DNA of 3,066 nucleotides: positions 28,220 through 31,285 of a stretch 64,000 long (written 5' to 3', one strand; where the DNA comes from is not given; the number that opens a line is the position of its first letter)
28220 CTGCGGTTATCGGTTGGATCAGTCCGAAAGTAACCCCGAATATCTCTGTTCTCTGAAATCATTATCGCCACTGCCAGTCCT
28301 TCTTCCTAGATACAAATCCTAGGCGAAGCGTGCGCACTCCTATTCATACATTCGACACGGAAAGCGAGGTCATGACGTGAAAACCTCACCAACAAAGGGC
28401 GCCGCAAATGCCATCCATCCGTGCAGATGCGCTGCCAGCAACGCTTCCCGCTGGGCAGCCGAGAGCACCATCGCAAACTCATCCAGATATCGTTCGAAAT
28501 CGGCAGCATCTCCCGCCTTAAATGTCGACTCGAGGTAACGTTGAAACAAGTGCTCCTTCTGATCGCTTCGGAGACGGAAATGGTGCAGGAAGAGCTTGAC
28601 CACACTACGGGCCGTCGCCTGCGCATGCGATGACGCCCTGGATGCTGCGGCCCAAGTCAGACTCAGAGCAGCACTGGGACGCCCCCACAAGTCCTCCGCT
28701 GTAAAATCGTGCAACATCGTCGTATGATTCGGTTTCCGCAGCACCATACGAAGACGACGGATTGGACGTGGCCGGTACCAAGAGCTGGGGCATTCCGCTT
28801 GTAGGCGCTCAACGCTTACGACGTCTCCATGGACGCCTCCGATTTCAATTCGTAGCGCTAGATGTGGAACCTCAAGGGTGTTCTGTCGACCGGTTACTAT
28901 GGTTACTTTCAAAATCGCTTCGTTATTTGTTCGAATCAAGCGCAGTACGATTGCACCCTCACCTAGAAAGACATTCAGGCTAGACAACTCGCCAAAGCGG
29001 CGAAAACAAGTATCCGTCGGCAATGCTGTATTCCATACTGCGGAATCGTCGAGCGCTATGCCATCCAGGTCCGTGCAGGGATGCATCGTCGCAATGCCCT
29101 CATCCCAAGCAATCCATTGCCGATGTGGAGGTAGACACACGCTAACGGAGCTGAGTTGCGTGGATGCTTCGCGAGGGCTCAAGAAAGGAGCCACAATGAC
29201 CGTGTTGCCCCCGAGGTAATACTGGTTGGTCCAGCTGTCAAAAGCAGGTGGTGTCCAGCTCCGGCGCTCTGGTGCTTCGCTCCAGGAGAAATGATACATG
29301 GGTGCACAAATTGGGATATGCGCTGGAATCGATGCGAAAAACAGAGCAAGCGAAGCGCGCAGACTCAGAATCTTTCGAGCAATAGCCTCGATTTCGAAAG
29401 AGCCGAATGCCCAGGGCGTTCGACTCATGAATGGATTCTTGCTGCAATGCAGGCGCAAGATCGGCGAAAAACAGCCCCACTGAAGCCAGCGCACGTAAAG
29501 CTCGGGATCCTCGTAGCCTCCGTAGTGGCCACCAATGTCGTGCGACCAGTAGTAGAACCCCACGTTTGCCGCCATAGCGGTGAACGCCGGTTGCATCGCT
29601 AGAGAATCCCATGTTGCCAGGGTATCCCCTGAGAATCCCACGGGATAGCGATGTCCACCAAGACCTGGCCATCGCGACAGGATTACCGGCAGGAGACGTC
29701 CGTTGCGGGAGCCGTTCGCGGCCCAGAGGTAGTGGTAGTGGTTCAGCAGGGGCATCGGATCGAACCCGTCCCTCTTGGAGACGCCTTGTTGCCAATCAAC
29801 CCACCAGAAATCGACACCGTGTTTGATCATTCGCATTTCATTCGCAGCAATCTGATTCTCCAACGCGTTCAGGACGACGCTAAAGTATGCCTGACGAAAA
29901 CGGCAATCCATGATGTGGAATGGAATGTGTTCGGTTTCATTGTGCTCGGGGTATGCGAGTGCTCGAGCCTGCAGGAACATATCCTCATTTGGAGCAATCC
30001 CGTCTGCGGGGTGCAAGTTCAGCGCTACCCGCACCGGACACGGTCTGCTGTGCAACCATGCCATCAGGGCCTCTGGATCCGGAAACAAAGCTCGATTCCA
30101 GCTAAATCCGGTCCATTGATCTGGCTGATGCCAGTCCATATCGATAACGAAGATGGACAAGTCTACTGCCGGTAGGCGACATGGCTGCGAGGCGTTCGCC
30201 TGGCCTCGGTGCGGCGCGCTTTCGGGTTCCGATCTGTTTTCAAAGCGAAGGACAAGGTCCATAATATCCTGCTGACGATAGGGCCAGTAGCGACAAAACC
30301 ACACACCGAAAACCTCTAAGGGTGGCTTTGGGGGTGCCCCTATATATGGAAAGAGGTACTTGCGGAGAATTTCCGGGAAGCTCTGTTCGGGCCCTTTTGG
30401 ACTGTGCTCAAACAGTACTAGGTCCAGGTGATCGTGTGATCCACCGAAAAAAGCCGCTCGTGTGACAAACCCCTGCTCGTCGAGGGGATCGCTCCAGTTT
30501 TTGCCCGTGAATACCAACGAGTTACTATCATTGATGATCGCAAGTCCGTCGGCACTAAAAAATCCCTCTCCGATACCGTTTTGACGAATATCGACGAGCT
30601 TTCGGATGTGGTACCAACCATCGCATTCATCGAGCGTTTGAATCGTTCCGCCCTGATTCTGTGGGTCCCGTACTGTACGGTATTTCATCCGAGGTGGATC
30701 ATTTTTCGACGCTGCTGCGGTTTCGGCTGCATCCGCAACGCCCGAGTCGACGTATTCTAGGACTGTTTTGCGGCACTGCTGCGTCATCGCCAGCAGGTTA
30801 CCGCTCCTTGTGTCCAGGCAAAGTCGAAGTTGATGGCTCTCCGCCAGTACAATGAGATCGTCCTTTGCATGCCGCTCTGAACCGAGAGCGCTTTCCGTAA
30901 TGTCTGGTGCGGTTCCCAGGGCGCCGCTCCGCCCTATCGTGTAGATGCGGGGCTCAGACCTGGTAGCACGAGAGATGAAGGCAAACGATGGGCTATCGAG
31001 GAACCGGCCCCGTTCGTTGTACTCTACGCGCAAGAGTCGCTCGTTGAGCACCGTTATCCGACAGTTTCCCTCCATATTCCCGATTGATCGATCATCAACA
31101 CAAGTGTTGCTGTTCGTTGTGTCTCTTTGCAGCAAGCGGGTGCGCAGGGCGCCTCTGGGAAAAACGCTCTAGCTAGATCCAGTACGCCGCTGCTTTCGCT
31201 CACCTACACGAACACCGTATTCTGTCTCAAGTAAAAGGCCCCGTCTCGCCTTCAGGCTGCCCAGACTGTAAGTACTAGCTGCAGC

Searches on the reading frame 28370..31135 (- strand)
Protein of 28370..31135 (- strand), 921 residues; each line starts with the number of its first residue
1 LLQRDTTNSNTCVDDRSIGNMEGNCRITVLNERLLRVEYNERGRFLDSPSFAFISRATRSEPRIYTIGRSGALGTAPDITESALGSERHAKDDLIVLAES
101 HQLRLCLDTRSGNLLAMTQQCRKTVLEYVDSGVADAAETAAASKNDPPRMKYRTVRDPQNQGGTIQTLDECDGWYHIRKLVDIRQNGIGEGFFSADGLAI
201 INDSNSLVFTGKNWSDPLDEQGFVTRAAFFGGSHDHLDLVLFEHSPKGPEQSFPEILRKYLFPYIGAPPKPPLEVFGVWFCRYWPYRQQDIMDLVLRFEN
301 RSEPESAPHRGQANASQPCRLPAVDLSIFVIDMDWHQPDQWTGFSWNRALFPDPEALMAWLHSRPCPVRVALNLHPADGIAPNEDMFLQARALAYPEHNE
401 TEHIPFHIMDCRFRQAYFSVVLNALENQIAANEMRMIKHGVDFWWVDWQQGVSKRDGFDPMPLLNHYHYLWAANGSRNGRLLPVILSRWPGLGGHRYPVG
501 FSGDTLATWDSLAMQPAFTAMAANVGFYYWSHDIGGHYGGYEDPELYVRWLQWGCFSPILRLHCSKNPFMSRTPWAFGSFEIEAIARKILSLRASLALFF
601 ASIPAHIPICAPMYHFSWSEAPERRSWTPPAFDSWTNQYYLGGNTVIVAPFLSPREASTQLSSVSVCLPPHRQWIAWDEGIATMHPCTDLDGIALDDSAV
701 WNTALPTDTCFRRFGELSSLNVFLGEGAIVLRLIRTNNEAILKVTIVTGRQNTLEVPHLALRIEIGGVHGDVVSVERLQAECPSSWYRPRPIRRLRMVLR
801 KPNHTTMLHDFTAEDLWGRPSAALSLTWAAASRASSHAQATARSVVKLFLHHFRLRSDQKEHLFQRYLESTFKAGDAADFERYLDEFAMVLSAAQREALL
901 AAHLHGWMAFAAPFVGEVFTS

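Call 5: search_protein_families(library=pfam, proteins=[window:28370-31135:-], max_evalue=0.001)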
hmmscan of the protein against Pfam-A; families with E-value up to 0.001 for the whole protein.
window:28370-31135:- (921 aa): 1 family
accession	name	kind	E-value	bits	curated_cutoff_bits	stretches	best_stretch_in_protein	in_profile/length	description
PF01055.32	Glyco_hydro_31_2nd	-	3e-48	165.3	23.5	1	324-596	36-321/328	Glycosyl hydrolases family 31 TIM-barrel domain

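Call 58: search_solved_structures(query=window:28370-31075:-, max_evalue=1e-10)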
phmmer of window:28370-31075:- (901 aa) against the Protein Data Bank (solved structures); distinct sequences matched with E-value up to 1e-10: 17.
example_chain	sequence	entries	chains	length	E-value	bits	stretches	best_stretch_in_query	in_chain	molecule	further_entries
7wj9_A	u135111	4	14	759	3.9e-74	253.2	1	211-654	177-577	Alpha-xylosidase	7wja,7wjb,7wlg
7wjc_A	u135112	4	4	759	5.2e-73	249.5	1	211-654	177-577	Alpha-xylosidase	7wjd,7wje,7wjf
8t7z_A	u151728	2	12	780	6.3e-19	70.5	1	305-634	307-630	Alpha-glucosidase yicI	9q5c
1we5_A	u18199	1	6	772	2.9e-18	68.3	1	305-633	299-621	Putative family 31 glucosidase yicI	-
2f2h_A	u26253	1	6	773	3e-18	68.2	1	305-633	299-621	Putative family 31 glucosidase yicI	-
1xsi_A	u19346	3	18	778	3e-18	68.2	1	305-633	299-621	Putative family 31 glucosidase yicI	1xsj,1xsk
4b9y_A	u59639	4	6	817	2.8e-13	51.8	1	305-631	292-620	ALPHA-GLUCOSIDASE, PUTATIVE, ADG31B | Oligosaccharide 4-alpha-D-glucosyltransferase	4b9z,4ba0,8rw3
5i23_A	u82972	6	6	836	2.9e-13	51.7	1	305-631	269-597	Oligosaccharide 4-alpha-D-glucosyltransferase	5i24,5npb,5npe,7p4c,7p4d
5npc_A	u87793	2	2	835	5.2e-13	50.9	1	306-631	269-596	Oligosaccharide 4-alpha-D-glucosyltransferase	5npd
7kbj_A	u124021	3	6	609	8.1e-12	46.9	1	457-606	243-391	Neutral alpha-glucosidase AB Trypsin-cleaved Fragment #3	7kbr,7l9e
5f0e_A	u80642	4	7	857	1.5e-11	46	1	457-605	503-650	Neutral alpha-glucosidase AB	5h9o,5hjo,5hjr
5ief_A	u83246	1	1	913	1.7e-11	45.9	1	457-605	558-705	Neutral alpha-glucosidase AB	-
5ieg_A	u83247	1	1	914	1.7e-11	45.9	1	457-605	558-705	Neutral alpha-glucosidase AB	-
5ied_A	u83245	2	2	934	1.8e-11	45.8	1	457-605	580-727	Neutral alpha-glucosidase AB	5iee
7kry_A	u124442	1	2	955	1.9e-11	45.7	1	457-605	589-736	Neutral alpha-glucosidase AB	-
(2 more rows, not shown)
